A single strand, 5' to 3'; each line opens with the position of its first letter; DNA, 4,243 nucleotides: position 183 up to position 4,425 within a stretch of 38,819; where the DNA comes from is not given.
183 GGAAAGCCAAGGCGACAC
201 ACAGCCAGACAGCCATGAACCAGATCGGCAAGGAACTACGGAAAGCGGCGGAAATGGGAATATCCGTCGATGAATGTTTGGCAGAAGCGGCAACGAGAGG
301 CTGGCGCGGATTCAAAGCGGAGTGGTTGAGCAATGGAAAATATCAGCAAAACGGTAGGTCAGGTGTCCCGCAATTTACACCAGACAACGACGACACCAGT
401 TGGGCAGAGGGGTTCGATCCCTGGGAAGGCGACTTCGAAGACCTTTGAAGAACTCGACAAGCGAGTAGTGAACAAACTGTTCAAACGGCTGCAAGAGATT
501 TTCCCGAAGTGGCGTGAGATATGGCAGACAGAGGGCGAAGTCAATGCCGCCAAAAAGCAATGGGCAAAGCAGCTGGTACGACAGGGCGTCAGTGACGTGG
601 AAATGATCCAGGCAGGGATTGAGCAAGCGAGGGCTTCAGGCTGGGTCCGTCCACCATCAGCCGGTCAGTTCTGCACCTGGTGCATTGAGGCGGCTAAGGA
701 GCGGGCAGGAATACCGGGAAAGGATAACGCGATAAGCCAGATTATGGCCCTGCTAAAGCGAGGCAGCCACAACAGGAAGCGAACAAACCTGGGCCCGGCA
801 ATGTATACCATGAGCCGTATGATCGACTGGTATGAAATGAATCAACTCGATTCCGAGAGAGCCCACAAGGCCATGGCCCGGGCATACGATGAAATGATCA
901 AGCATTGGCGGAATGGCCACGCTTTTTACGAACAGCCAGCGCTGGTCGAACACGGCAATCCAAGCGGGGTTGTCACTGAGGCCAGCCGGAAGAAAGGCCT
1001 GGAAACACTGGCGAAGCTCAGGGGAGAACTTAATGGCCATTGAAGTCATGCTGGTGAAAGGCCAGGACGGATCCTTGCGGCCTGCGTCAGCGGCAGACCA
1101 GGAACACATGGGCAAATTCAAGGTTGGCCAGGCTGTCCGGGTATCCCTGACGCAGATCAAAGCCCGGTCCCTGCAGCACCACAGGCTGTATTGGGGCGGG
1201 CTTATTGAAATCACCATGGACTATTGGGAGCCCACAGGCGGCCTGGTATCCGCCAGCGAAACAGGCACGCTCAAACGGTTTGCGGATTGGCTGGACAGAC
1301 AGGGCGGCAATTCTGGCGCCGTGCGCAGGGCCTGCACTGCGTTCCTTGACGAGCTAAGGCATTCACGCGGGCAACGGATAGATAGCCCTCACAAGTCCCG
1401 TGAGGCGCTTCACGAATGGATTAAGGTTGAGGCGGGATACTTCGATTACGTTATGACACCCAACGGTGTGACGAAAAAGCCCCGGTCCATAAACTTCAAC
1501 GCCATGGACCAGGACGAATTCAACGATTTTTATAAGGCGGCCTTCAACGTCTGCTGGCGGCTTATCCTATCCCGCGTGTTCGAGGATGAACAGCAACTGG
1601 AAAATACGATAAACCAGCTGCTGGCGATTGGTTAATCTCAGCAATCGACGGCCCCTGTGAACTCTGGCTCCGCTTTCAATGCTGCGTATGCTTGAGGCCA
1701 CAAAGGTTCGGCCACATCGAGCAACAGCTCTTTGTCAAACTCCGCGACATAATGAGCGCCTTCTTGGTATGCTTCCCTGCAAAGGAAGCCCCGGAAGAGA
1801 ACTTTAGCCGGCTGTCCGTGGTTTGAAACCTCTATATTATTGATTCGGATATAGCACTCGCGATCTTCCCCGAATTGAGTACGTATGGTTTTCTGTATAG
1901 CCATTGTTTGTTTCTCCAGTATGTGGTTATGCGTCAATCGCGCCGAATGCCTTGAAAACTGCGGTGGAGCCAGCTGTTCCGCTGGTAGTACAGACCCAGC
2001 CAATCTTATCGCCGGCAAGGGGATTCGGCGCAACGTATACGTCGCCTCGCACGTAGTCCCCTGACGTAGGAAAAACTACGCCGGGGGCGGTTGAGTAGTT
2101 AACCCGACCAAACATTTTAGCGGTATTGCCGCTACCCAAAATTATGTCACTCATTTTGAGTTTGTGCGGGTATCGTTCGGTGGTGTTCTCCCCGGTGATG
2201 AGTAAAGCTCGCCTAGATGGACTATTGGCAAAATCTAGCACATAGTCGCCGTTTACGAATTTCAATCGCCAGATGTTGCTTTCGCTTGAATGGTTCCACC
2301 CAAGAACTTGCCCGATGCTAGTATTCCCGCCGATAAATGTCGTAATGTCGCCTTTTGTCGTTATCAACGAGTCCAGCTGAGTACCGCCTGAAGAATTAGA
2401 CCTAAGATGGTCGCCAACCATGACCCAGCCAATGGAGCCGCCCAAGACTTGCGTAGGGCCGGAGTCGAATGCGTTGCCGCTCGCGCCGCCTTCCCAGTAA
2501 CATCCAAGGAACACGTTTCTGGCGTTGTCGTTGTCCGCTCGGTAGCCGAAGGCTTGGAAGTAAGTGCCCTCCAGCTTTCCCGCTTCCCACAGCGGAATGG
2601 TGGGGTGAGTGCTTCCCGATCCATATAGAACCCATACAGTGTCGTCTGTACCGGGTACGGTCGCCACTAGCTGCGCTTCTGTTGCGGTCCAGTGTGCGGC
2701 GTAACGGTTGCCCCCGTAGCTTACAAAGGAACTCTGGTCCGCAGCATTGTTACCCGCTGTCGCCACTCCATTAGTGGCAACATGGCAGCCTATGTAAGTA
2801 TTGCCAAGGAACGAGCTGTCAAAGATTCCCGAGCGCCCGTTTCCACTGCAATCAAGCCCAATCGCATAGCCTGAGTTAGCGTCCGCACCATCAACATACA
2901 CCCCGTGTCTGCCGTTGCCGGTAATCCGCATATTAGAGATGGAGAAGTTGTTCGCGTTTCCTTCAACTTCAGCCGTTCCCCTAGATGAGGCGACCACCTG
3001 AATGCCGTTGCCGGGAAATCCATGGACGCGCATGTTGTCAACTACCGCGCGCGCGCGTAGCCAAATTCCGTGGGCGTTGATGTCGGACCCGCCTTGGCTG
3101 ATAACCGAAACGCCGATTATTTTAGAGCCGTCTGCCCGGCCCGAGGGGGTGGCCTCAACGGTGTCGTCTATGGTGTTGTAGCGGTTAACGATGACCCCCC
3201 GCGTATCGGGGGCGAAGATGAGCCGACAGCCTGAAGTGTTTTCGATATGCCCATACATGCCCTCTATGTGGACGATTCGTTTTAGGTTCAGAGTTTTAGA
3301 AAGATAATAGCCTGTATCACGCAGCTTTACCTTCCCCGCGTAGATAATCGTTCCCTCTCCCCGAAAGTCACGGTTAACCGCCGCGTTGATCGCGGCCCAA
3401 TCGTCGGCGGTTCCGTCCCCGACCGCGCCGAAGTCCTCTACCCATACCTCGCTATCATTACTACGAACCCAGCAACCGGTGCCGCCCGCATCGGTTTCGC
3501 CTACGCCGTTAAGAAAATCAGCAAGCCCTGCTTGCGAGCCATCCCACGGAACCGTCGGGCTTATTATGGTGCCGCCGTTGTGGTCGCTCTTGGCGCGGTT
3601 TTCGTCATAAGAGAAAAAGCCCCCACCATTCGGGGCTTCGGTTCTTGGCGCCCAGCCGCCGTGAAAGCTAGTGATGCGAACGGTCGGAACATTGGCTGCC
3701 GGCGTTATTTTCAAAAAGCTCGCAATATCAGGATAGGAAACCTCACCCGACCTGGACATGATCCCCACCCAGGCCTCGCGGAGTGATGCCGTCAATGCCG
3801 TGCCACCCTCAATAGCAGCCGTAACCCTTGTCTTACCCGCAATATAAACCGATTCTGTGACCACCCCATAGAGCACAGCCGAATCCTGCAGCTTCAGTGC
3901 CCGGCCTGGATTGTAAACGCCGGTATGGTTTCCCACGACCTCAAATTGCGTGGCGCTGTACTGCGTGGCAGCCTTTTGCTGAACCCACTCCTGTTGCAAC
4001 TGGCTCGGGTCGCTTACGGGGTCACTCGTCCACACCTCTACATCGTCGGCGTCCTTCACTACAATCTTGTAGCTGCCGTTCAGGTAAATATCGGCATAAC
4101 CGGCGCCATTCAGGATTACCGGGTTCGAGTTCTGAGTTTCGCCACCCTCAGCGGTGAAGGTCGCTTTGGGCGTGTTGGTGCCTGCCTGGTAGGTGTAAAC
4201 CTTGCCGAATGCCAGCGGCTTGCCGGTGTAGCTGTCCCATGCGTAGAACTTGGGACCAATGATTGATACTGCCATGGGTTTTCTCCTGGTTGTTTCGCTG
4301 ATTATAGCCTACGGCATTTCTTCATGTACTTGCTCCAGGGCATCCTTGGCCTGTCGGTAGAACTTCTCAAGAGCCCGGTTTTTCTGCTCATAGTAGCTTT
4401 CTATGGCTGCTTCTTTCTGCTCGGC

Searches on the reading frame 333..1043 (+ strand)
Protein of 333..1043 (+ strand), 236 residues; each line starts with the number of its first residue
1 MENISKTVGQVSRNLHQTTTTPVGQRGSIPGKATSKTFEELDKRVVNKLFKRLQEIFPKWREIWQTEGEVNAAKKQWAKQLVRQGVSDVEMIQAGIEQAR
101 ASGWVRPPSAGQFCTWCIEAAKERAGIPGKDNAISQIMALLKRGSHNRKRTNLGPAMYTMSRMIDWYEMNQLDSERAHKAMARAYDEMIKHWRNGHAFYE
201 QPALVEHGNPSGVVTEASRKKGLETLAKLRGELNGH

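Call 12: search_protein_families(library=pfam, proteins=[window:333-1043:+], max_evalue=0.01)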
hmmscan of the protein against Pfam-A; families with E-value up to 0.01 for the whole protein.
window:333-1043:+ (236 aa): 1 family
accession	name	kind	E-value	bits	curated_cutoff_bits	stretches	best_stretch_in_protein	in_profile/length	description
PF06992.16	Phage_lambda_P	-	4.7e-29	101.7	26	1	44-198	1-159/162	Replication protein P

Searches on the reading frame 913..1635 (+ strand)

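Call 12: search_protein_families(library=pfam, proteins=[window:913-1635:+], max_evalue=0.01)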
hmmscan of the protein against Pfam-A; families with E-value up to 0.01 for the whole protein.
window:913-1635:+ (240 aa): 1 family
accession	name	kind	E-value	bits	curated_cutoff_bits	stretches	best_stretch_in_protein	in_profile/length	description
PF07105.16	DUF1367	-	7e-43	147.1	25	1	42-237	2-196/198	Protein of unknown function (DUF1367)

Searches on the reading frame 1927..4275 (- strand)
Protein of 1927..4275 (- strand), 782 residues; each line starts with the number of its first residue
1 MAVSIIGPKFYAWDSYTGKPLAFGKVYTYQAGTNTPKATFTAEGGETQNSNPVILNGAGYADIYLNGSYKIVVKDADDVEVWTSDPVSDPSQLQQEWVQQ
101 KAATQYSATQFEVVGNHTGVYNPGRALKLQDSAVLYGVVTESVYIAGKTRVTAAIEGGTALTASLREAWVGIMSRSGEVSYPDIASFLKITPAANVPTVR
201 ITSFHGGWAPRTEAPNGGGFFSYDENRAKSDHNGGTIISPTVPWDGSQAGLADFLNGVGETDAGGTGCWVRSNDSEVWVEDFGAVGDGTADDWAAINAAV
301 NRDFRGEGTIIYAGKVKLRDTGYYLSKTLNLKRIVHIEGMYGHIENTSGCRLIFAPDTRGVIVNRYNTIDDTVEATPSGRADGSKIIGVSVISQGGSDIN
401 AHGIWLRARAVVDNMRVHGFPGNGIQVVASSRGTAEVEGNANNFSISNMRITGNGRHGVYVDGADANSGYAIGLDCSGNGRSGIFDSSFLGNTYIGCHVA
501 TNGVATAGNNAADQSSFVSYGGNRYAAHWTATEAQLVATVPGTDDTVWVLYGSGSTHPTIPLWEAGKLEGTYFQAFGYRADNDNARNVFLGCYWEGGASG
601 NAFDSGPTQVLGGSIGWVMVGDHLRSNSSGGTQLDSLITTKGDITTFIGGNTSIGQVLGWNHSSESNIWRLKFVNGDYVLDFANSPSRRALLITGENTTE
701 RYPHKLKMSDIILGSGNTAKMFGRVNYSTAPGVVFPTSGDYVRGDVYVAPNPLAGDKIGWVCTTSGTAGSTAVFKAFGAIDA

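Call 11: search_protein_families(library=phrogs, proteins=[window:1927-4275:-], max_evalue=0.001)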
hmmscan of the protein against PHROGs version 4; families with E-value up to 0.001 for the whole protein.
window:1927-4275:- (782 aa): 9 families
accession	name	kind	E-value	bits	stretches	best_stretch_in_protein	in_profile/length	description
phrog_32929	-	unknown function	3.3e-21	76.3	1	216-301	175-259/685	-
phrog_24092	-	tail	1.6e-17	63.9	1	214-303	362-453/939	tail fiber protein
phrog_27346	-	unknown function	1.7e-14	54.1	1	216-322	168-273/738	-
phrog_14824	-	unknown function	1.5e-11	44.2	1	191-315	139-258/719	-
phrog_26190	-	unknown function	1.1e-09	39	1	16-90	16-92/260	-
phrog_21471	-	unknown function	1.7e-08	34.6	1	733-782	580-626/626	-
phrog_3918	-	tail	3e-06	27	1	228-316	201-250/707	tail fiber protein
phrog_18162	-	tail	0.00015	21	1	263-334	206-271/800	tail fiber protein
phrog_4250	-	tail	0.00035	20.1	0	104-300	72-244/786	EPS depolymerase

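Call 12: search_protein_families(library=pfam, proteins=[window:1927-4275:-], max_evalue=0.01)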
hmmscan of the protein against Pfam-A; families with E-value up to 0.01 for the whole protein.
window:1927-4275:- (782 aa): 1 family
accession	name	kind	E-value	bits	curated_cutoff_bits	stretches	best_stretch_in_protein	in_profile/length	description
PF12708.12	Pect-lyase_RHGA_epim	-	0.00012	22.4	27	1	279-312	4-38/213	Rhamnogalacturonase A/epimerase, pectate lyase-like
